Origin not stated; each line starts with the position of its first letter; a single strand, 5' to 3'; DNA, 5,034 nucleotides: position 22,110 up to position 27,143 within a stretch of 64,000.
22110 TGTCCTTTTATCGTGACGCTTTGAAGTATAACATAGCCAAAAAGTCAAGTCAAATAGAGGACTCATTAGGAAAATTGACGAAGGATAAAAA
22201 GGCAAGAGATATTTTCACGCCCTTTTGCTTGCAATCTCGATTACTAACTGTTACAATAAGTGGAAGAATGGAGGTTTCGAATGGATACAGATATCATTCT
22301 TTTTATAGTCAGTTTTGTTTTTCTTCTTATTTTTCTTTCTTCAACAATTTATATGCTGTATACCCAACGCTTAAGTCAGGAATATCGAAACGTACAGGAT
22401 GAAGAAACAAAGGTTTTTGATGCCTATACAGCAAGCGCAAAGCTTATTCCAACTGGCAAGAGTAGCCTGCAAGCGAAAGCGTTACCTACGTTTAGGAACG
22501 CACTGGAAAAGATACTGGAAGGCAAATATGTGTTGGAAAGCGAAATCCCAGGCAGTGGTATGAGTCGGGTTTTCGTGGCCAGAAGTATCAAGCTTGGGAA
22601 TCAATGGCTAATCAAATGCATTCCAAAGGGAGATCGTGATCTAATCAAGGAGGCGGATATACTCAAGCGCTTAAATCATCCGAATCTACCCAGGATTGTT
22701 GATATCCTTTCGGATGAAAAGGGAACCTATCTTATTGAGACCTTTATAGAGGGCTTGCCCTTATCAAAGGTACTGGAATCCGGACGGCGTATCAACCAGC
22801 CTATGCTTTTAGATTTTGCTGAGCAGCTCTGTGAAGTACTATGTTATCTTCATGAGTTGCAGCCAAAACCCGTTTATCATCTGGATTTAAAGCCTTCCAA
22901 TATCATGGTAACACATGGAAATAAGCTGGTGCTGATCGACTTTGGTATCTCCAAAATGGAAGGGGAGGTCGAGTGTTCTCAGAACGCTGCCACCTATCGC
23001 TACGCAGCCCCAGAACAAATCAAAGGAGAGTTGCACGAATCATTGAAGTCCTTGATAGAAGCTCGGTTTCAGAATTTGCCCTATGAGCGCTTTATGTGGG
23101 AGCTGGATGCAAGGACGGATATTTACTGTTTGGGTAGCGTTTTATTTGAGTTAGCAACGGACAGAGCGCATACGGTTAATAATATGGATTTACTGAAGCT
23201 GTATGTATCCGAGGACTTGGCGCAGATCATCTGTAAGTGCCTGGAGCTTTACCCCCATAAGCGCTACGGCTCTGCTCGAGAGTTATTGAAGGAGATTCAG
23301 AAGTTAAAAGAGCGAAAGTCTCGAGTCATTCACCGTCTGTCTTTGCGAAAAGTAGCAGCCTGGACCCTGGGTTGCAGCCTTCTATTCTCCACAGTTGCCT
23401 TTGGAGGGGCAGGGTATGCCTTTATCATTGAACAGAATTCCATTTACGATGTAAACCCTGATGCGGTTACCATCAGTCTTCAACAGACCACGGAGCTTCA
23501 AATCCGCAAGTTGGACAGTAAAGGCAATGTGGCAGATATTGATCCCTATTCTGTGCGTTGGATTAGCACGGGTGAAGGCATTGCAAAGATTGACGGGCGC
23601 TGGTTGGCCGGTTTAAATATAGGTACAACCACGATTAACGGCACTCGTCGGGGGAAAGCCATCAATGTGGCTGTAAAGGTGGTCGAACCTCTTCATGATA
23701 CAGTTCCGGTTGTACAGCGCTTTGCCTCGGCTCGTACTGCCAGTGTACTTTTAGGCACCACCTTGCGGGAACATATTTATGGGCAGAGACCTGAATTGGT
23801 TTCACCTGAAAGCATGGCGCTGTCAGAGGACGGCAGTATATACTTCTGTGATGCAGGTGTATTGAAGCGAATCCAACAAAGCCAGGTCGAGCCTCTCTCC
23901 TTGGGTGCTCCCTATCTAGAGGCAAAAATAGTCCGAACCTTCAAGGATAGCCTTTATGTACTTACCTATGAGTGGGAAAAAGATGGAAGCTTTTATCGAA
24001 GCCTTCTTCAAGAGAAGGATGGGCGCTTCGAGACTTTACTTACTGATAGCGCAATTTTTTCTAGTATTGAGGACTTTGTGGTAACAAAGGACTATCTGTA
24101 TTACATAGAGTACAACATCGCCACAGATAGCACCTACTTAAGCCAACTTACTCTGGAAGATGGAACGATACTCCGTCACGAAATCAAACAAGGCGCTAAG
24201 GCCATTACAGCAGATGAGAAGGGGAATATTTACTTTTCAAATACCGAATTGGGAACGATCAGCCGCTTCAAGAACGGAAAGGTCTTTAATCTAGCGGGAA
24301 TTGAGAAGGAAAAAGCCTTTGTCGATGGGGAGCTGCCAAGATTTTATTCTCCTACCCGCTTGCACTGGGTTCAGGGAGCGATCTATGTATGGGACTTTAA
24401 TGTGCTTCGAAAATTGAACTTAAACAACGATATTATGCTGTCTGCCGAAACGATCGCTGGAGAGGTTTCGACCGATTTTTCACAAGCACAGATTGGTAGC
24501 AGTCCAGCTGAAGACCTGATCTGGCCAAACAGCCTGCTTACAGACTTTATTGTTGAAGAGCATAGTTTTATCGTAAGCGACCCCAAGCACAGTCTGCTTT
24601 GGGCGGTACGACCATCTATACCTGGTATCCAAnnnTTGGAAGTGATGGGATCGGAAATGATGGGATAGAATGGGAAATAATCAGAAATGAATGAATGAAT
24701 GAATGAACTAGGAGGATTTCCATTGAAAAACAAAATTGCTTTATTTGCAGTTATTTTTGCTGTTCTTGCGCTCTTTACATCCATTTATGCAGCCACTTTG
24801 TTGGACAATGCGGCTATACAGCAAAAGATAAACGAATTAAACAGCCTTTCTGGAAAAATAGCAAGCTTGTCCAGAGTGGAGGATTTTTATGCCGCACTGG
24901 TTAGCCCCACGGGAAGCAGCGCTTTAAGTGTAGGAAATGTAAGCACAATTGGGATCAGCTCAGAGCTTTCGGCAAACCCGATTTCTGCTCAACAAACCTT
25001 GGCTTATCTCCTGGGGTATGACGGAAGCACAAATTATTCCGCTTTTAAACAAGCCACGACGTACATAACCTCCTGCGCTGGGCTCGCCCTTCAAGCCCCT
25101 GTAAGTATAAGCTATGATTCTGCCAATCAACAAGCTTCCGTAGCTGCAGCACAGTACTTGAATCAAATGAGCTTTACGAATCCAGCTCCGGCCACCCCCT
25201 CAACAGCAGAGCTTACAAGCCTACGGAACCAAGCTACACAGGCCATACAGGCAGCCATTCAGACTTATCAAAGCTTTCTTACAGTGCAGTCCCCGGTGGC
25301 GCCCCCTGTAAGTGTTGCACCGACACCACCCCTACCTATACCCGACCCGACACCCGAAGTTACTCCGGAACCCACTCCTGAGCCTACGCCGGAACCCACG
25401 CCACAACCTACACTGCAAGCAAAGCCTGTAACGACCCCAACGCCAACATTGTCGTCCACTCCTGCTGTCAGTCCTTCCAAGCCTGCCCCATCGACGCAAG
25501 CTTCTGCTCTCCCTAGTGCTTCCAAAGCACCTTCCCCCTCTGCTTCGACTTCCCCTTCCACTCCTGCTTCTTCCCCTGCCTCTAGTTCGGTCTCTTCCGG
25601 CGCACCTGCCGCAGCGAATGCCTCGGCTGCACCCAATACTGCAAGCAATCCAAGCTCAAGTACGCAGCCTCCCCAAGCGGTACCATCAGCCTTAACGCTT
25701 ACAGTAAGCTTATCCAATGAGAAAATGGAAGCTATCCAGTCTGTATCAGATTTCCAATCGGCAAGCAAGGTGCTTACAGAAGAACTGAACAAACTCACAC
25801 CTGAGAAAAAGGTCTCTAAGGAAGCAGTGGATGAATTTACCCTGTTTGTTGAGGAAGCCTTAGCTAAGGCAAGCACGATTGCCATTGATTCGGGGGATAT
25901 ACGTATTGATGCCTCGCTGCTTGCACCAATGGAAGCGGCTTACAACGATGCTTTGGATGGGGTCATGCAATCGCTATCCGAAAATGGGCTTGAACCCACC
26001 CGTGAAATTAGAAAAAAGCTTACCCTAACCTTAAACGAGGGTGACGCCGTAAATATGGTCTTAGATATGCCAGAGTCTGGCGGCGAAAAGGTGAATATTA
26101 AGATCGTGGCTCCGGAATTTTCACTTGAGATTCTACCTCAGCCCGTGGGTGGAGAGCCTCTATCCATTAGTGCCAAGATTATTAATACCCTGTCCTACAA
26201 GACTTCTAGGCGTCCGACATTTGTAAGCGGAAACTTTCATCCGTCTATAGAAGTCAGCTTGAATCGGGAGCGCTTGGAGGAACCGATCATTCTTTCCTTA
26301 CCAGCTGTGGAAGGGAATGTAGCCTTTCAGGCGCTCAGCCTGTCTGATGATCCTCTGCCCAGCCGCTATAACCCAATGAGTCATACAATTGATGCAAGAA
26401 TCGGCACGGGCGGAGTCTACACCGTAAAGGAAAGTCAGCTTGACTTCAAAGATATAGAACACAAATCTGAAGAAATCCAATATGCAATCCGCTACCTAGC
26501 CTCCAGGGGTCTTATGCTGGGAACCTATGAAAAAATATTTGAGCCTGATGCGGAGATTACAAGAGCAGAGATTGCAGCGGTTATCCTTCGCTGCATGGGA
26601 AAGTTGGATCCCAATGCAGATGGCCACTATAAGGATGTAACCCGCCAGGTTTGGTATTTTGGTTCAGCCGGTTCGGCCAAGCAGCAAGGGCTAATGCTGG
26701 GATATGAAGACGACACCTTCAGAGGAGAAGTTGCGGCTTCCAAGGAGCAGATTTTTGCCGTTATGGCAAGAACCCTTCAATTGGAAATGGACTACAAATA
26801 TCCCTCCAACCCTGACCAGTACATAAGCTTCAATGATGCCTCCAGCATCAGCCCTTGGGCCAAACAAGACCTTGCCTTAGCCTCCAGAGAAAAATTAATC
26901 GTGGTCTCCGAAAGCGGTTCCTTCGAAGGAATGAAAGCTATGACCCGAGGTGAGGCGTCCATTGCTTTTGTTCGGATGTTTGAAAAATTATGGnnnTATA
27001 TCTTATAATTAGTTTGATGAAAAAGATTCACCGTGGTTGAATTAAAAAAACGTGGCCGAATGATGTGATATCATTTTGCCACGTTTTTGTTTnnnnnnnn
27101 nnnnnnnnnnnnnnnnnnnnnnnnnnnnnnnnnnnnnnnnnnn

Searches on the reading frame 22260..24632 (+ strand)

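Call 73: search_protein_families(library=pfam, proteins=[window:22260-24632:+], max_evalue=0.00001)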
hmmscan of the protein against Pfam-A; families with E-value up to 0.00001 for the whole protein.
window:22260-24632:+ (791 aa): 3 families
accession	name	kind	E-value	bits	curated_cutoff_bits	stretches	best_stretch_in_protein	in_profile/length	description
PF00069.31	Pkinase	-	6.8e-28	98.2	31.7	1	100-344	10-259/263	Protein kinase domain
PF07714.23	PK_Tyr_Ser-Thr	-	2.4e-17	63.6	23.1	1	125-309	45-208/258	Protein tyrosine and serine/threonine kinase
PF03109.22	ABC1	-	1.1e-06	28.5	22.9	1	138-233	127-216/244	ABC1 atypical kinase-like domain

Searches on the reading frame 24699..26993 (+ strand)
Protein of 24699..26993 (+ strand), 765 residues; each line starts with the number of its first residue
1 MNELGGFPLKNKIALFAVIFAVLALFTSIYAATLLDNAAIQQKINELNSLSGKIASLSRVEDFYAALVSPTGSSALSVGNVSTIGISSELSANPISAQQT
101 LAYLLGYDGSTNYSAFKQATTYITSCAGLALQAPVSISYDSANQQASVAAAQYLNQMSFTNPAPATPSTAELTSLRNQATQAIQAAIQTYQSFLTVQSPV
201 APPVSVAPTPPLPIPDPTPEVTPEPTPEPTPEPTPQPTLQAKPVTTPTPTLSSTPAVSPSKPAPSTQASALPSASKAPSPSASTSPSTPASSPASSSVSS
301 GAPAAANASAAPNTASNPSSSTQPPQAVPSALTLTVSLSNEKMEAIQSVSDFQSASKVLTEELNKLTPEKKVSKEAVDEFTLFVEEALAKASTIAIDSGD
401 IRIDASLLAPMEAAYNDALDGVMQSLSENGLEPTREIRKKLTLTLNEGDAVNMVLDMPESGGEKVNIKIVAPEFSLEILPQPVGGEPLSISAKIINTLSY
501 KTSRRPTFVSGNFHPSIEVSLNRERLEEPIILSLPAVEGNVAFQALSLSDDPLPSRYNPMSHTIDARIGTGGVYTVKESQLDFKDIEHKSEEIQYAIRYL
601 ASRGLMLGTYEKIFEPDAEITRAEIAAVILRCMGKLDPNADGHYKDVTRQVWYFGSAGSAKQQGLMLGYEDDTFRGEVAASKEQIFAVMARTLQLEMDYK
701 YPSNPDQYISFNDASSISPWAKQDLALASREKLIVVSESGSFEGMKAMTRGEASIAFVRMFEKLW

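Call 73: search_protein_families(library=pfam, proteins=[window:24699-26993:+], max_evalue=0.00001)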
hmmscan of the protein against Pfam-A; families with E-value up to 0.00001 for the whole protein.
window:24699-26993:+ (765 aa): 1 family
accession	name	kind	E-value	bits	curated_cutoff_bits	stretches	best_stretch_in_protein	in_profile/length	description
PF00395.25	SLH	-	3.5e-17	62.5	20.8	0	583-626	2-44/44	S-layer homology domain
